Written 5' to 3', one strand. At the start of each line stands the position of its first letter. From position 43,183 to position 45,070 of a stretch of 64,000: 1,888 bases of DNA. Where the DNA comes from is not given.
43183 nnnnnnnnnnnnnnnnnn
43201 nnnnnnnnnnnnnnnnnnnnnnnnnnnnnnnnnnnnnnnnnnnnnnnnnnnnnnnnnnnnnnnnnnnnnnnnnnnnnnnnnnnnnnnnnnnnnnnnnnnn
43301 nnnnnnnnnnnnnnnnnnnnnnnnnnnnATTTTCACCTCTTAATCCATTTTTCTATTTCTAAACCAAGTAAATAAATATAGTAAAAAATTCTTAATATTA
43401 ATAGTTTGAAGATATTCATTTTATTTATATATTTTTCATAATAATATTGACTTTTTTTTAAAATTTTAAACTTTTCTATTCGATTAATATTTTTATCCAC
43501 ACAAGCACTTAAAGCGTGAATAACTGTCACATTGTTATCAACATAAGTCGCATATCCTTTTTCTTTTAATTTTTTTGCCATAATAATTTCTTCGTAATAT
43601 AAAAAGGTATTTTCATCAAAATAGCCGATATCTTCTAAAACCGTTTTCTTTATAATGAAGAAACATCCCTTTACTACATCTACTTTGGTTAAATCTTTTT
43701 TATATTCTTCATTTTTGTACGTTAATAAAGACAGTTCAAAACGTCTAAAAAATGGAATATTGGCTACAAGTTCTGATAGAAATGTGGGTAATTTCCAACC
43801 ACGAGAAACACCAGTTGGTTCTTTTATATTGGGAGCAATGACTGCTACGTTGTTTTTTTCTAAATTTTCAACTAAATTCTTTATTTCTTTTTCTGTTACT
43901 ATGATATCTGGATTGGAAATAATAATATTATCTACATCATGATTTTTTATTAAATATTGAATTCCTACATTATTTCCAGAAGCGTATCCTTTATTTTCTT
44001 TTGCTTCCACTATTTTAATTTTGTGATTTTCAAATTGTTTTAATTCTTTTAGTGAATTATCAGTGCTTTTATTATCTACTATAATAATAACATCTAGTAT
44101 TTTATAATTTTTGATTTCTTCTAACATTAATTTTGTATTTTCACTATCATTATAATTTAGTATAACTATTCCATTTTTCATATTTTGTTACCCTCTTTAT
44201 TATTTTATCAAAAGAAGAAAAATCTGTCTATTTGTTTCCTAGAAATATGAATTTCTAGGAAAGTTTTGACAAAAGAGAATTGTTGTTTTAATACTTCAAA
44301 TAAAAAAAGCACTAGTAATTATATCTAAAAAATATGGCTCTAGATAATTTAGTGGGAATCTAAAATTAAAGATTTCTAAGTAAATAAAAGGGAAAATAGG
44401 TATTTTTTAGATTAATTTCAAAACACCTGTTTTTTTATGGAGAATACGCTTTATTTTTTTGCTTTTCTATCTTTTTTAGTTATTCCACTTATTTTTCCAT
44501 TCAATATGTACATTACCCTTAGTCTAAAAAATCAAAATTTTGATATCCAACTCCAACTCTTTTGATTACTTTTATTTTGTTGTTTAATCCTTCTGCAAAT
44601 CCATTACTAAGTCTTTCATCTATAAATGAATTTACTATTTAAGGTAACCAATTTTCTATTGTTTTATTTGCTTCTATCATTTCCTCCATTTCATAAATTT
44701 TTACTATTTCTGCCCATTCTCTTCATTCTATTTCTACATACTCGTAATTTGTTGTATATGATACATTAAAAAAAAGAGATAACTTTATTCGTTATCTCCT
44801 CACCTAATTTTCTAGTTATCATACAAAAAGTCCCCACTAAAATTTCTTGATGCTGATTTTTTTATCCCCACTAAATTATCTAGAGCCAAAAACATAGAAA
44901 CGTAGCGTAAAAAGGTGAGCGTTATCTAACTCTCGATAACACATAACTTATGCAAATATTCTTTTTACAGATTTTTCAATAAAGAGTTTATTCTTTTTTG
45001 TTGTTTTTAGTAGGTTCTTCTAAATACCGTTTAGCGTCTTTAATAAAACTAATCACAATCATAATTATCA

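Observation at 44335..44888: Approximately 550-bp ISL3-derived miniature element with perfect 22-bp inverted repeats between the lic operon and the glycosyltransferase operon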

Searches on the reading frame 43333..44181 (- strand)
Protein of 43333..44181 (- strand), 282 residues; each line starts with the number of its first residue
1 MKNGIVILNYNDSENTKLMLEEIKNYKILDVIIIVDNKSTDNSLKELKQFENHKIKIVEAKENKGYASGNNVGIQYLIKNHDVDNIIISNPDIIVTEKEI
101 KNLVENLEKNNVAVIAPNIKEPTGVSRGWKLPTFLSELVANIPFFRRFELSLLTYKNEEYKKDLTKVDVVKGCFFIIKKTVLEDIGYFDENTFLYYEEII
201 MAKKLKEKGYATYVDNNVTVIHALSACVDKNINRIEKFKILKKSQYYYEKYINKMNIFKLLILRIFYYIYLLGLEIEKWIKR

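Call 13: find_encoding_contigs(protein=window:43333-44181:-, flank=6000, max_places=10)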
Protein window:43333-44181:- (282 aa): 24 contigs read that carry it; 10 places shown.
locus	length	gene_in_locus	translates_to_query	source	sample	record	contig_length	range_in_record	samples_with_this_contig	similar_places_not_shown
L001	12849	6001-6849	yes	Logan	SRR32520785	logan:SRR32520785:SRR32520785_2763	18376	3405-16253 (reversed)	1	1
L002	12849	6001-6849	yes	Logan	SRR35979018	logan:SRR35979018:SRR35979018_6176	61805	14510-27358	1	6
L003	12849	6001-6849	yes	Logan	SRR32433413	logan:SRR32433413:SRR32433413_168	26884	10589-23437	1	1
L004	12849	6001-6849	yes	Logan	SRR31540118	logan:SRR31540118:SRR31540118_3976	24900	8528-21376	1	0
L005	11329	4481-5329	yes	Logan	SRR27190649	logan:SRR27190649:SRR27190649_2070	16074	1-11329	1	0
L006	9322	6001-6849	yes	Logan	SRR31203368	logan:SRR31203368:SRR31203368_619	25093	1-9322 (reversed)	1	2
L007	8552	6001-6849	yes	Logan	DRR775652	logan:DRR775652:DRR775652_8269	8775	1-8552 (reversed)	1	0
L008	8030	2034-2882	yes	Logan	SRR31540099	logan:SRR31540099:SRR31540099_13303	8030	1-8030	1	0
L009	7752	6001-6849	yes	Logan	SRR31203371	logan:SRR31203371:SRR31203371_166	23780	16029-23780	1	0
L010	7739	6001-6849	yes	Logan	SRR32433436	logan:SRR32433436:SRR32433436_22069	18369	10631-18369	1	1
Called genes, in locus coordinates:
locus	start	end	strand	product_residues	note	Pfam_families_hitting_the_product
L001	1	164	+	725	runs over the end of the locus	PF13439:Glyco_transf_4, PF00534:Glycos_transf_1, PF13524:Glyco_trans_1_2, PF13692:Glyco_trans_1_4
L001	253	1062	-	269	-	PF04991:LicD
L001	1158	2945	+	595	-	PF13412:HTH_24 (weak), PF00483:NTP_transferase (weak), PF12804:NTP_transf_3, PF01633:Choline_kinase, PF01636:APH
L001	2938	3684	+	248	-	PF00483:NTP_transferase, PF12804:NTP_transf_3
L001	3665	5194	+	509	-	PF02028:BCCT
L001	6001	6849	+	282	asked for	PF00535:Glycos_transf_2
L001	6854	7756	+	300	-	PF04765:TOD1_MUCI70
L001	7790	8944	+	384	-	PF09314:DUF1972, PF00534:Glycos_transf_1 (weak)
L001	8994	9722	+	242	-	PF13555:AAA_29 (faint), PF00005:ABC_tran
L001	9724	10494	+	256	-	PF01061:ABC2_membrane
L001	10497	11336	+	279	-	PF00535:Glycos_transf_2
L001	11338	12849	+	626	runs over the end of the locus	PF00535:Glycos_transf_2, PF10111:Glyco_tranf_2_2, PF13506:Glyco_transf_21 (faint), PF13641:Glyco_tranf_2_3, PF00535:Glycos_transf_2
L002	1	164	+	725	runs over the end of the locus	PF13439:Glyco_transf_4, PF00534:Glycos_transf_1, PF13524:Glyco_trans_1_2, PF13692:Glyco_trans_1_4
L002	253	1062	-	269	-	PF04991:LicD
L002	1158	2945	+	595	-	PF13412:HTH_24 (weak), PF00483:NTP_transferase (weak), PF12804:NTP_transf_3, PF01633:Choline_kinase, PF01636:APH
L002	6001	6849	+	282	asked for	PF00535:Glycos_transf_2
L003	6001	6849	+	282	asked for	PF00535:Glycos_transf_2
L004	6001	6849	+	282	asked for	PF00535:Glycos_transf_2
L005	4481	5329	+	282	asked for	PF00535:Glycos_transf_2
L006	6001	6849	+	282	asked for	PF00535:Glycos_transf_2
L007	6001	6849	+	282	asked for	PF00535:Glycos_transf_2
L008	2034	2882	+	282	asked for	PF00535:Glycos_transf_2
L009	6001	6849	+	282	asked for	PF00535:Glycos_transf_2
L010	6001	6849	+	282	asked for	PF00535:Glycos_transf_2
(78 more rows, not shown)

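Call 30: find_homologous_proteins(query=window:43333-44181:-, max_evalue=1e-30)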
Query window:43333-44181:- (282 aa): 925 proteins with E <= 1e-30 among 2449 candidates; the best 120 are listed.
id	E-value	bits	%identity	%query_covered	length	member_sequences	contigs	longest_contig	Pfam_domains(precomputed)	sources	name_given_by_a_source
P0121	5.1e-170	582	97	100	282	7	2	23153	PF13641.13,PF00535.33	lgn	-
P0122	4.6e-159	546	89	100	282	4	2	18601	PF00535.33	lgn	-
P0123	1.9e-141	488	80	100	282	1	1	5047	PF00535.33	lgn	-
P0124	1.1e-139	483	79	100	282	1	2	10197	PF00535.33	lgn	-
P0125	1.7e-139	482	78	100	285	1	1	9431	PF13641.13,PF00535.33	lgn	-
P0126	8.4e-139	480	78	100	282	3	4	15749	PF00535.33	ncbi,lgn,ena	-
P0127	1.2e-138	479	79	100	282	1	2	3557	PF00535.33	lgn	-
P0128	1.6e-138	479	79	100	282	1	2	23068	PF00535.33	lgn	-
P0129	1.7e-138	479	79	100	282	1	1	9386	PF00535.33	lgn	-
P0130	2.7e-138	478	80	100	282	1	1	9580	PF00535.33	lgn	-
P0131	2.7e-138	478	79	100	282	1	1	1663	PF00535.33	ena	-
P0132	4.1e-138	477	79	100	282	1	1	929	PF00535.33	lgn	-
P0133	2.4e-137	475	78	100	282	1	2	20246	PF13641.13,PF20202.5,PF00535.33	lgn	-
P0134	2.0e-136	472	75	100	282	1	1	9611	PF00535.33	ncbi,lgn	-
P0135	5.1e-136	470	78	100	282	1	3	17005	PF13641.13,PF20202.5,PF00535.33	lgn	-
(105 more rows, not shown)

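Call 31: find_encoding_contigs(protein=P0121, flank=4000, max_places=3)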
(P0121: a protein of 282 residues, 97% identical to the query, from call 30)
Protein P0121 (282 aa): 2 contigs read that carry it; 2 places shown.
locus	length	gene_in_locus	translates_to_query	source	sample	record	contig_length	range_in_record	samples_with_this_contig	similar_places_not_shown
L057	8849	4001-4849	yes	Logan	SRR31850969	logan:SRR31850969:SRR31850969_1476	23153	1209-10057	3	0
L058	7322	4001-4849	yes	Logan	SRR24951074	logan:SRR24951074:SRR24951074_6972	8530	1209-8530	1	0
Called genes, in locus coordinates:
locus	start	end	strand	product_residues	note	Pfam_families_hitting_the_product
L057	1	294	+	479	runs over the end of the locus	PF00963:Cohesin (weak), PF12733:Cadherin-like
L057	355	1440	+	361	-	PF00953:Glycos_transf_4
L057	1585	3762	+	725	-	PF13425:O-antigen_lig, PF13439:Glyco_transf_4, PF00534:Glycos_transf_1, PF13524:Glyco_trans_1_2, PF13692:Glyco_trans_1_4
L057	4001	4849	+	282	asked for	PF00535:Glycos_transf_2, PF13641:Glyco_tranf_2_3 (faint)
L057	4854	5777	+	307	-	PF04765:TOD1_MUCI70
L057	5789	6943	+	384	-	PF09314:DUF1972, PF00534:Glycos_transf_1 (weak)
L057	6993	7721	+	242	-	PF00005:ABC_tran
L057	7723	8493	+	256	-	PF01061:ABC2_membrane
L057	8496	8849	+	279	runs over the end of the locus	PF00535:Glycos_transf_2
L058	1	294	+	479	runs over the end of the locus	PF00963:Cohesin (weak), PF12733:Cadherin-like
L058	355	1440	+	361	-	PF00953:Glycos_transf_4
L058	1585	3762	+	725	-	PF13425:O-antigen_lig, PF13439:Glyco_transf_4, PF00534:Glycos_transf_1, PF13524:Glyco_trans_1_2, PF13692:Glyco_trans_1_4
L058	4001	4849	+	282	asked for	PF00535:Glycos_transf_2, PF13641:Glyco_tranf_2_3 (faint)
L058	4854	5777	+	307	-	PF04765:TOD1_MUCI70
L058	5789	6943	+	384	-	PF09314:DUF1972, PF00534:Glycos_transf_1 (weak)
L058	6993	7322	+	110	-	?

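Call 32: find_encoding_contigs(protein=P0122, flank=4000, max_places=3)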
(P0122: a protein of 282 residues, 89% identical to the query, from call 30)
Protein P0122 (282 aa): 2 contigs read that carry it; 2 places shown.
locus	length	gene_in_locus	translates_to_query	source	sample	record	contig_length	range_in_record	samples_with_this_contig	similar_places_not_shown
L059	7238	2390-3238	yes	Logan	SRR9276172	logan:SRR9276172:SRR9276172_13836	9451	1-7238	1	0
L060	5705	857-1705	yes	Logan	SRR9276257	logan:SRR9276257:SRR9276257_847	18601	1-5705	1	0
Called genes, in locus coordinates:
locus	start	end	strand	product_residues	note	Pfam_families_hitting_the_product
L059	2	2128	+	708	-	?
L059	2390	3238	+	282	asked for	PF00535:Glycos_transf_2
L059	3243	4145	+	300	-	PF04765:TOD1_MUCI70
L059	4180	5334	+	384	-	PF09314:DUF1972, PF00534:Glycos_transf_1 (weak)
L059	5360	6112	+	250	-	PF00005:ABC_tran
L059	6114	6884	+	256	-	PF01061:ABC2_membrane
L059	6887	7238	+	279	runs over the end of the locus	PF00535:Glycos_transf_2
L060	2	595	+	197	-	?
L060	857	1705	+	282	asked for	PF00535:Glycos_transf_2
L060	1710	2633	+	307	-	PF04765:TOD1_MUCI70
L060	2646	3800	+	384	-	PF09314:DUF1972, PF00534:Glycos_transf_1 (weak)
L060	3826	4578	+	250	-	PF00005:ABC_tran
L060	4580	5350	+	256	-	PF01061:ABC2_membrane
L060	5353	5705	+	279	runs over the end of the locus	PF00535:Glycos_transf_2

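Call 33: find_encoding_contigs(protein=P0128, flank=4000, max_places=3)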
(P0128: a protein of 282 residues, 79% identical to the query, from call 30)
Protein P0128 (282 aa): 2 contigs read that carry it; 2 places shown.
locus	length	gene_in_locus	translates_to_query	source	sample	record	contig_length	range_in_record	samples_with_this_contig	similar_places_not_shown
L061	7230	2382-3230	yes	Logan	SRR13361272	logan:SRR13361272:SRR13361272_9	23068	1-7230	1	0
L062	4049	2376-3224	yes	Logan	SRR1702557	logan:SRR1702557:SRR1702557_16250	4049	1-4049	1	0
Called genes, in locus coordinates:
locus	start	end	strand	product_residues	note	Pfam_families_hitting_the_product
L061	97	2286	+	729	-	PF13439:Glyco_transf_4, PF00534:Glycos_transf_1, PF13692:Glyco_trans_1_4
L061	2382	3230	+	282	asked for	PF00535:Glycos_transf_2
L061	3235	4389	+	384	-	PF09314:DUF1972, PF00534:Glycos_transf_1 (weak)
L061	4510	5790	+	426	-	PF13173:AAA_14, PF13635:DUF4143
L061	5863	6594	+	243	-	PF00005:ABC_tran, PF13555:AAA_29 (weak)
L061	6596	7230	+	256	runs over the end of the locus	PF01061:ABC2_membrane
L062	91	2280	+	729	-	PF13439:Glyco_transf_4, PF00534:Glycos_transf_1, PF13692:Glyco_trans_1_4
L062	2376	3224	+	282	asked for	PF00535:Glycos_transf_2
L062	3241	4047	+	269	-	?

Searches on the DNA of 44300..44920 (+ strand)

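Call 9: search_dna_similar(query=window:44300-44920:+, collection=plasmids, mode=distant)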
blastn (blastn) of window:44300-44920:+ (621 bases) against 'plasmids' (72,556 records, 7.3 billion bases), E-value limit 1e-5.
No match.
